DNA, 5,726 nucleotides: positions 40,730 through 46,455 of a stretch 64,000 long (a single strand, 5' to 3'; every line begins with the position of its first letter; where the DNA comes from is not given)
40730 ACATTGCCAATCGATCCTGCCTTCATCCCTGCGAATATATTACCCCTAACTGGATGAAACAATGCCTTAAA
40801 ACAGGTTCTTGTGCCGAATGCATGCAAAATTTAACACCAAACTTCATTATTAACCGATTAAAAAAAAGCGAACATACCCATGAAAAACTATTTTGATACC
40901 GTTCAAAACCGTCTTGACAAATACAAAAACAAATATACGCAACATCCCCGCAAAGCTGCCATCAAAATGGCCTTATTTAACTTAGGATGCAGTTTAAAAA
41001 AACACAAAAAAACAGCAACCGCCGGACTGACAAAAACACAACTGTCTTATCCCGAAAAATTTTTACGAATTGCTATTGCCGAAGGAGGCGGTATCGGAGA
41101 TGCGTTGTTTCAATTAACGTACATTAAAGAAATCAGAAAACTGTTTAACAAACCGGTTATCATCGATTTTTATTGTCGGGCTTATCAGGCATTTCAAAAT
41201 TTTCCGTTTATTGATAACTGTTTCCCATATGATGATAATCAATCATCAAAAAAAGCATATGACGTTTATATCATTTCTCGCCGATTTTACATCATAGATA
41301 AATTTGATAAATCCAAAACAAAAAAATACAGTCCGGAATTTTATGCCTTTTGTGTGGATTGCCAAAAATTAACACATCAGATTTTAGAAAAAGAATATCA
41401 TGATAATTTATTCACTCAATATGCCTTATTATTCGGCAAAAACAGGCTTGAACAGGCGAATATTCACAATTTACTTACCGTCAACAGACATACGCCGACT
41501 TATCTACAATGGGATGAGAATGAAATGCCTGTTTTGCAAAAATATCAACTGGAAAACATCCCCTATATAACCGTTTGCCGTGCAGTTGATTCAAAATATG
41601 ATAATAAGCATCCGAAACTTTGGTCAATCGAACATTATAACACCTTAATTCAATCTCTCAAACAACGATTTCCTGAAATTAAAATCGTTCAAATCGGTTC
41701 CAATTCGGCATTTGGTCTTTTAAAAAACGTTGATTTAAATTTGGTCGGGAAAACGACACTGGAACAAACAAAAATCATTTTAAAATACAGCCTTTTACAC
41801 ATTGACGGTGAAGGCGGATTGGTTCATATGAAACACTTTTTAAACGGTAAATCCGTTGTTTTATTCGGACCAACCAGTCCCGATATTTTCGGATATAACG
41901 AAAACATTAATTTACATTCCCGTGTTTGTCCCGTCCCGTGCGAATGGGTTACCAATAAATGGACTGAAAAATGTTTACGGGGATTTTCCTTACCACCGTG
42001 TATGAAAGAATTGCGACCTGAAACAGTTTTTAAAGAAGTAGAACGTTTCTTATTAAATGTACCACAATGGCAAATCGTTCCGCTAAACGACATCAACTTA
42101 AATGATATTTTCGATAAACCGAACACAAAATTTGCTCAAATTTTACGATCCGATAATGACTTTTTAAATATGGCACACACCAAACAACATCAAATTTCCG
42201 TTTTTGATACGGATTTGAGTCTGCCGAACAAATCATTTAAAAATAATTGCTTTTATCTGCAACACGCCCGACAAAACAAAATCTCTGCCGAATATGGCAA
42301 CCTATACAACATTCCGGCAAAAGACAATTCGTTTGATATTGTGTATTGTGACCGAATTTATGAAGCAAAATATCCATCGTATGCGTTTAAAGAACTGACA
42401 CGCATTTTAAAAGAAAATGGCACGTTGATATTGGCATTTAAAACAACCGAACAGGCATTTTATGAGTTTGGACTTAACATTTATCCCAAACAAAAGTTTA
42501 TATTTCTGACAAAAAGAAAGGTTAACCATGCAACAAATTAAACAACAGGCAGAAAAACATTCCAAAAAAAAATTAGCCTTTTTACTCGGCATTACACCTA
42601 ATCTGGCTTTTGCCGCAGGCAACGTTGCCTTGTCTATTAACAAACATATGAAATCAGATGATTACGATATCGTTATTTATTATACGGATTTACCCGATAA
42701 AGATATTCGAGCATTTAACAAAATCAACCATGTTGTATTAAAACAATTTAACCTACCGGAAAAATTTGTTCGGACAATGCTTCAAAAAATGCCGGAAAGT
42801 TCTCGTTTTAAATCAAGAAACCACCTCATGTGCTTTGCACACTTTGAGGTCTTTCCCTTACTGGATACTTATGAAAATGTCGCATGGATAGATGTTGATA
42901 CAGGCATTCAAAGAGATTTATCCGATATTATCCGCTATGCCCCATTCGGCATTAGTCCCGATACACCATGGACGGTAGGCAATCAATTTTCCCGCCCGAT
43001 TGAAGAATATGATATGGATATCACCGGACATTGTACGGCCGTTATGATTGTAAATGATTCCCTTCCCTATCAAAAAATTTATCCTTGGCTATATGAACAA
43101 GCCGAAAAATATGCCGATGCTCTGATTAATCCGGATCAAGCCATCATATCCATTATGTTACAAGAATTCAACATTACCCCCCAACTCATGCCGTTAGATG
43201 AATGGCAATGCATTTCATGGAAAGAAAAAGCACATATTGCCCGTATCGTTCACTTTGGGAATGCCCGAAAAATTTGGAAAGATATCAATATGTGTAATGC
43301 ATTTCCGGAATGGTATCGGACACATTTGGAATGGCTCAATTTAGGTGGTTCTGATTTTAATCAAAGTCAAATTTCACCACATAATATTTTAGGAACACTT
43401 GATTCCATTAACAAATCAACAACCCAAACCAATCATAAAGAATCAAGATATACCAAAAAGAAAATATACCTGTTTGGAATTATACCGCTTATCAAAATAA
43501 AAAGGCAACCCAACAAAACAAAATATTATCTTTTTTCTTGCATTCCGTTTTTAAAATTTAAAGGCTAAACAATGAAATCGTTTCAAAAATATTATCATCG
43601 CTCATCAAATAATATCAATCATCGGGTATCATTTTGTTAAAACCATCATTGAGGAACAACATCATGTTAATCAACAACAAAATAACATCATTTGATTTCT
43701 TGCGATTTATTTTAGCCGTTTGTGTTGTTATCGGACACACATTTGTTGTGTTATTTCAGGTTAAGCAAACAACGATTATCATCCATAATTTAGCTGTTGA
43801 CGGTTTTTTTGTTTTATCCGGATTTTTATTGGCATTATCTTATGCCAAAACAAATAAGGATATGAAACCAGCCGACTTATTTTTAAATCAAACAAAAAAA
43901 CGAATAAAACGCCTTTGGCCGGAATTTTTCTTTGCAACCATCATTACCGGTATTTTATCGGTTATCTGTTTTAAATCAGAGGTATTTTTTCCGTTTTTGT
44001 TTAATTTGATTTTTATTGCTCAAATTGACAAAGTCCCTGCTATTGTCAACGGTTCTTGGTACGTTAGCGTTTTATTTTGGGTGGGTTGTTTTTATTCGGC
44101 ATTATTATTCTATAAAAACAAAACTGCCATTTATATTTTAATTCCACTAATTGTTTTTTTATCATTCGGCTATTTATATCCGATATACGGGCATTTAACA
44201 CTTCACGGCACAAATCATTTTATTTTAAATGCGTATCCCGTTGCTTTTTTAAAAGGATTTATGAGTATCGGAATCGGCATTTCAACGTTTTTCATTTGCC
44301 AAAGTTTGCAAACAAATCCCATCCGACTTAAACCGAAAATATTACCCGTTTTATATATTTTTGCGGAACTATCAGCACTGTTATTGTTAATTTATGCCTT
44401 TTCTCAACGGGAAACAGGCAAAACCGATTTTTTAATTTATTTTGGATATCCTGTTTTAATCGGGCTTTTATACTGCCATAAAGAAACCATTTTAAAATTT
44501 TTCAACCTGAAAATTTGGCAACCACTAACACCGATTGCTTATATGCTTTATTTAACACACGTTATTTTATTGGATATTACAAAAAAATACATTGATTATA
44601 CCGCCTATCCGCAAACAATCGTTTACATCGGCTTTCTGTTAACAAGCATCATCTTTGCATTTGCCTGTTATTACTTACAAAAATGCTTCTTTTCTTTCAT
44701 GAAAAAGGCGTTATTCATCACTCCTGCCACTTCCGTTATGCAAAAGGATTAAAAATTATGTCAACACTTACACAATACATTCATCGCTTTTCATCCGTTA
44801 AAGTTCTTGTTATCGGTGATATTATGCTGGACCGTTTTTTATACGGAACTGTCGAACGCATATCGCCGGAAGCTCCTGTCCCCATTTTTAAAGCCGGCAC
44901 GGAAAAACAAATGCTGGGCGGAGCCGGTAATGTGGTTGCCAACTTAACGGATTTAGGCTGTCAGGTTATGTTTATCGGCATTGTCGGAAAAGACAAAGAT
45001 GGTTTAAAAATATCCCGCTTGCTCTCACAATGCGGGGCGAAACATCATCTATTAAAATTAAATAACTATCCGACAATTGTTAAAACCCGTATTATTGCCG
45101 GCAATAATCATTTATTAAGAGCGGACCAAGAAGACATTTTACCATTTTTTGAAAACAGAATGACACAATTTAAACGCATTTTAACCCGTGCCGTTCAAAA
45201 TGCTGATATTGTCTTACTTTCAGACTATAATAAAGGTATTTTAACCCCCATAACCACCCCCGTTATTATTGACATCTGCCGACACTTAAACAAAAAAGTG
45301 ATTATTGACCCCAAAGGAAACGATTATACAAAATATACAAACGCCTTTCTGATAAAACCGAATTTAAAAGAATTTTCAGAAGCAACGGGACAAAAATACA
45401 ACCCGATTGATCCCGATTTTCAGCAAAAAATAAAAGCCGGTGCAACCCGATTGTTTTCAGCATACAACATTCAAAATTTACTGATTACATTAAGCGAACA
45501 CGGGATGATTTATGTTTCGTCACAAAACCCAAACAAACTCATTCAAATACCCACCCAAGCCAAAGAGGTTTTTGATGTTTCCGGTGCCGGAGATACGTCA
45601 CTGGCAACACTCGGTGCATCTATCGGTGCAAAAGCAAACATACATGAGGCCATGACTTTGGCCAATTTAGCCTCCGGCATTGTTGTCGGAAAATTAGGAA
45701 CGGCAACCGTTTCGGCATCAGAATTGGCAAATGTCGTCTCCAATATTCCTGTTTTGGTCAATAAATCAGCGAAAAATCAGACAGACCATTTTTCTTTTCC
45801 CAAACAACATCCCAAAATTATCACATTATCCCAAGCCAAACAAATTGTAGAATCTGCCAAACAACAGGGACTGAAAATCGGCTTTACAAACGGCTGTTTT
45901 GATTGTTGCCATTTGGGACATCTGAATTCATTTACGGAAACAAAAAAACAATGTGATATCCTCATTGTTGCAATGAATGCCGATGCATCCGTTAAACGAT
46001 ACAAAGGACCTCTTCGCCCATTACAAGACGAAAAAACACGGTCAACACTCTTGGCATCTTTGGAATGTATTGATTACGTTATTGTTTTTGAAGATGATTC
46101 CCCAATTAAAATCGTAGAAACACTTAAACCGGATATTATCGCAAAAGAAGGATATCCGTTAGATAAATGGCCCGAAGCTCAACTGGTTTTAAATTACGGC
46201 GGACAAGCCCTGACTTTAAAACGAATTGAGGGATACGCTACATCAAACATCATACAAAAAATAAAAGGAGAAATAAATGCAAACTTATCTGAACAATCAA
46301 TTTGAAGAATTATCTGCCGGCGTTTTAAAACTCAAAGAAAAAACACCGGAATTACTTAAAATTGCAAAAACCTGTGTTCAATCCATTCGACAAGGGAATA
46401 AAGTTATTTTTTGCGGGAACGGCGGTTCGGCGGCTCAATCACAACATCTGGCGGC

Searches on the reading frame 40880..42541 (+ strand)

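Call 30: search_protein_families(library=pfam, proteins=[window:40880-42541:+], max_evalue=0.001)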
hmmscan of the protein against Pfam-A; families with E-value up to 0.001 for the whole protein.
window:40880-42541:+ (553 aa): 3 families
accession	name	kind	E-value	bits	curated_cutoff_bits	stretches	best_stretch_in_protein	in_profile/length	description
PF01075.23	Glyco_transf_9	-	1.1e-09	38.4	22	1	207-340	85-221/247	Glycosyltransferase family 9 (heptosyltransferase)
PF08241.18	Methyltransf_11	-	4.5e-07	30.9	21.2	1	463-518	43-95/95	Methyltransferase domain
PF13649.12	Methyltransf_25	-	0.00093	20.3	27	0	465-514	45-97/97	Methyltransferase domain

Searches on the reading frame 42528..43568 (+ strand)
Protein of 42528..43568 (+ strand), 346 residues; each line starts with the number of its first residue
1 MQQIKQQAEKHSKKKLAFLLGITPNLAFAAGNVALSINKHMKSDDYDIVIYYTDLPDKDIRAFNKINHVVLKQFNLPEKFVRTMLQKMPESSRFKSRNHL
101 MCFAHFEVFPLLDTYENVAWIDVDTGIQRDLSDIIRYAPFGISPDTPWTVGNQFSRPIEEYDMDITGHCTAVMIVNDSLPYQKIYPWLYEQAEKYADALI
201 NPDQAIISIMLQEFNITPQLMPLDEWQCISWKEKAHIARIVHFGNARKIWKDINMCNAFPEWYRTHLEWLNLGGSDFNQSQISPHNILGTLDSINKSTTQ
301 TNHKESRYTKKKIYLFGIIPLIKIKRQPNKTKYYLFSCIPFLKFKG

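Call 30: search_protein_families(library=pfam, proteins=[window:42528-43568:+], max_evalue=0.001)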
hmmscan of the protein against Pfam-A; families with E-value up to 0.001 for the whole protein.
window:42528-43568:+ (346 aa): 1 family
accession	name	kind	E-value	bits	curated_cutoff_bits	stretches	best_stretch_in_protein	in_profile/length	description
PF01501.26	Glyco_transf_8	-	2.2e-08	34.4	24.3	1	20-136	4-120/253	Glycosyl transferase family 8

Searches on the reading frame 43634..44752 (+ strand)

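Call 30: search_protein_families(library=pfam, proteins=[window:43634-44752:+], max_evalue=0.001)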
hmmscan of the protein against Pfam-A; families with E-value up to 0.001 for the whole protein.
window:43634-44752:+ (372 aa): 1 family
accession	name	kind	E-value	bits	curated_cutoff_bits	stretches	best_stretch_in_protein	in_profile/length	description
PF01757.29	Acyl_transf_3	-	1.3e-19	70.9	31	1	18-346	2-325/326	Acyltransferase domain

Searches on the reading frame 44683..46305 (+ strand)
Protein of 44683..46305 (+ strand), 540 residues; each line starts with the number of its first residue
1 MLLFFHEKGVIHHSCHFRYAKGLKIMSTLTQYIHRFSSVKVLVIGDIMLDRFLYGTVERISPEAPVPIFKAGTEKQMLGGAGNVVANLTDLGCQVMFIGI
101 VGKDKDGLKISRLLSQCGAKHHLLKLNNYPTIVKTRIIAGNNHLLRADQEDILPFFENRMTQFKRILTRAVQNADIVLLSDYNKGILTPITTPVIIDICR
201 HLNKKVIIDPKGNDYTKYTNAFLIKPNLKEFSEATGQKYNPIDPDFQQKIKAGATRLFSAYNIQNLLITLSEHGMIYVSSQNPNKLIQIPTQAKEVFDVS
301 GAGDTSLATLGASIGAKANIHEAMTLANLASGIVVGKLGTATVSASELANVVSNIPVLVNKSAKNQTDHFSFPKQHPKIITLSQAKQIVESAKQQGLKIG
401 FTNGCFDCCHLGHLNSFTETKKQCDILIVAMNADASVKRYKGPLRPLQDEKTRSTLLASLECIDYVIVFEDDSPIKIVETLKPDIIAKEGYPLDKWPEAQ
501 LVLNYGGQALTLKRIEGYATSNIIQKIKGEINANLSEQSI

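Call 30: search_protein_families(library=pfam, proteins=[window:44683-46305:+], max_evalue=0.001)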
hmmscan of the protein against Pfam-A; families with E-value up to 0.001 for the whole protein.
window:44683-46305:+ (540 aa): 2 families
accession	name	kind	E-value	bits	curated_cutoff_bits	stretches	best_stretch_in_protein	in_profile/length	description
PF00294.29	PfkB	-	8.8e-34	117.6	25.8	1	40-342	3-297/302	pfkB family carbohydrate kinase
PF01467.32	CTP_transf_like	-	6.2e-14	52.8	21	1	401-501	1-100/133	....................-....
